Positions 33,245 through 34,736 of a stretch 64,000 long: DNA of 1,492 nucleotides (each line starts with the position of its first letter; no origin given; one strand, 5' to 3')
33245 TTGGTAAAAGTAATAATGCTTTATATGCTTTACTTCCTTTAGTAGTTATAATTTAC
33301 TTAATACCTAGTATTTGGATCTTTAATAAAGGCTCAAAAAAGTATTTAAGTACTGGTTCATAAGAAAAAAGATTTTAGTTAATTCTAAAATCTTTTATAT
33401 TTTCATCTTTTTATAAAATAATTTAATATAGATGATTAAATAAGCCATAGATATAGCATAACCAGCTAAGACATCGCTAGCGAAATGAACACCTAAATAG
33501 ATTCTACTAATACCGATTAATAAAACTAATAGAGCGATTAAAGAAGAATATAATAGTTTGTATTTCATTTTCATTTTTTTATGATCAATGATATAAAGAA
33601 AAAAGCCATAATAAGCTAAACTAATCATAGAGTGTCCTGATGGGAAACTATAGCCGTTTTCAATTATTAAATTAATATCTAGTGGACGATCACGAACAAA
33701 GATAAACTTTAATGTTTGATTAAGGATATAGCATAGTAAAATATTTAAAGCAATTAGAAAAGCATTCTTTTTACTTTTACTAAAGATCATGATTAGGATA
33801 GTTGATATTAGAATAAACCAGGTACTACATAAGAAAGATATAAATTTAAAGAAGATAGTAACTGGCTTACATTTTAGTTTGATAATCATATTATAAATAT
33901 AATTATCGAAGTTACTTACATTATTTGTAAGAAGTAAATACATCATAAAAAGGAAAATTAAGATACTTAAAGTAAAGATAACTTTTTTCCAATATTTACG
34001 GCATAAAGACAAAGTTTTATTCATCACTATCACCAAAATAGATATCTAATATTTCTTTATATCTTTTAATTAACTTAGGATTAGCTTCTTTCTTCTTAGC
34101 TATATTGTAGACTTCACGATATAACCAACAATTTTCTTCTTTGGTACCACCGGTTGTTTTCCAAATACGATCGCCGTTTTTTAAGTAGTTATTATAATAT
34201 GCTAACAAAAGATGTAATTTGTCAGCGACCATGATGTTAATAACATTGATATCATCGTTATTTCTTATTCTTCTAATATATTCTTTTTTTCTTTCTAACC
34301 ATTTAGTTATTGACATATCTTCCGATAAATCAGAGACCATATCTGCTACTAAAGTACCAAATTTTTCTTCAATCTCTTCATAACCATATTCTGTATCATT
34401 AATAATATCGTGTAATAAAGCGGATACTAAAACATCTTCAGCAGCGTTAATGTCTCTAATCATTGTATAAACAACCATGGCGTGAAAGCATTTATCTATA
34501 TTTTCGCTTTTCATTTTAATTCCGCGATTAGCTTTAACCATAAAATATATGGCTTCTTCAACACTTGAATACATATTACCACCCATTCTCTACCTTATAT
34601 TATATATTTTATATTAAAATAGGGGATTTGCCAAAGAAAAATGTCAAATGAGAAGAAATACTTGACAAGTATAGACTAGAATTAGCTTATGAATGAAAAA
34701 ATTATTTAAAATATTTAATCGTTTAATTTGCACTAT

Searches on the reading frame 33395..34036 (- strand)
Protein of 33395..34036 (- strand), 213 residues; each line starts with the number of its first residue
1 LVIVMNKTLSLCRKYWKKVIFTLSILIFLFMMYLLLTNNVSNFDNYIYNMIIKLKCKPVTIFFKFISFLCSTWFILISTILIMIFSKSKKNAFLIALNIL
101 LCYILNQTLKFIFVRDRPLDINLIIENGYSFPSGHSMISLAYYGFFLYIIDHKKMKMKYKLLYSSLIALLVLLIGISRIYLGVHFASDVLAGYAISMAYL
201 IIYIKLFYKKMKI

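Call 62: search_protein_families(library=pfam, proteins=[window:33395-34036:-], max_evalue=0.0001)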
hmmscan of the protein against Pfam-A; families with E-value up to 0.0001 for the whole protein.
window:33395-34036:- (213 aa): 1 family
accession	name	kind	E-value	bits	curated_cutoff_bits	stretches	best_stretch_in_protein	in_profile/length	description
PF01569.27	PAP2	-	6.4e-22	78.1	27.2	1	93-211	3-129/130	PAP2 superfamily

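Call 94: search_protein_families(library=padloc, proteins=[window:33395-34036:-], max_evalue=0.001)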
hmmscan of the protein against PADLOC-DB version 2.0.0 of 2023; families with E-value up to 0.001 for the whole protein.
window:33395-34036:- (213 aa): 0 families

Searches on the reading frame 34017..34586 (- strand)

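Call 62: search_protein_families(library=pfam, proteins=[window:34017-34586:-], max_evalue=0.0001)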
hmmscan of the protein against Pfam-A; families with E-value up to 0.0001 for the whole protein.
window:34017-34586:- (189 aa): 2 families
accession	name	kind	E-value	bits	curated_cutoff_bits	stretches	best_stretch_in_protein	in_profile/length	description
PF13328.12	HD_4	-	6.5e-13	49.1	27.2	1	26-130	14-127/156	HD domain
PF01966.28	HD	-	9.2e-07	29.6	22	1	35-125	4-114/116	HD domain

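Call 94: search_protein_families(library=padloc, proteins=[window:34017-34586:-], max_evalue=0.001)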
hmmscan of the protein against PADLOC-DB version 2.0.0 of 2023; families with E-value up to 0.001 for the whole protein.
window:34017-34586:- (189 aa): 0 families
